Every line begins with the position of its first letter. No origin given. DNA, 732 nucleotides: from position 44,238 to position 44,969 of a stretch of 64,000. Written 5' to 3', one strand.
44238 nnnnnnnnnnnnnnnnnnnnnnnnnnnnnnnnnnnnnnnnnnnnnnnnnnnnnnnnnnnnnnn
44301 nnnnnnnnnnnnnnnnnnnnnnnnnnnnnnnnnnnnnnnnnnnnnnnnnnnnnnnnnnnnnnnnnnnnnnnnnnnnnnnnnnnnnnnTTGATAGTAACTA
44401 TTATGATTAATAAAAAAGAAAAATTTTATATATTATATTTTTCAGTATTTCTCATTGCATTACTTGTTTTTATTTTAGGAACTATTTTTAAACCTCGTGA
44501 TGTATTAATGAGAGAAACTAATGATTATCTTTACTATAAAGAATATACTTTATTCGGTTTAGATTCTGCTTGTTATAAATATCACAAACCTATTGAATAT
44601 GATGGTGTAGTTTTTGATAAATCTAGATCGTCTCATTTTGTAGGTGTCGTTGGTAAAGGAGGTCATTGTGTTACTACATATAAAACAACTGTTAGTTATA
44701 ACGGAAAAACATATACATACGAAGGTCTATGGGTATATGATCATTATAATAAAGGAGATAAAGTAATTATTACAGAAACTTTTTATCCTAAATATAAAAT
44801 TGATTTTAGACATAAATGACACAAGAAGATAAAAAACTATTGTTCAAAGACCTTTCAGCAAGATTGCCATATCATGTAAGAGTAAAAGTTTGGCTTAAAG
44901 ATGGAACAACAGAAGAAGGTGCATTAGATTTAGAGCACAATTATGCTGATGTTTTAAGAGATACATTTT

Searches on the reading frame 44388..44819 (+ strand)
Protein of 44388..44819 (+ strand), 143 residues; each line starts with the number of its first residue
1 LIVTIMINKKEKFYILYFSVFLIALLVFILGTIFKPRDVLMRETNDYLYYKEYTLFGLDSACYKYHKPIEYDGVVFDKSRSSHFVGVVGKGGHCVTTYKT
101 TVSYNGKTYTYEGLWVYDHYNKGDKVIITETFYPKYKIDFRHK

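Call 46: search_protein_families(library=pfam, proteins=[window:44388-44819:+], max_evalue=0.01)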
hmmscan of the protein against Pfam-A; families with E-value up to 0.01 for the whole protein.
window:44388-44819:+ (143 aa): 1 family
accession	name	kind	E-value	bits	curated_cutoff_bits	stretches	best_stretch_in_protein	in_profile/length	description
PF10502.14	Peptidase_S26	-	0.00065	20.1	22.9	1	17-121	6-107/168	Signal peptidase, peptidase S26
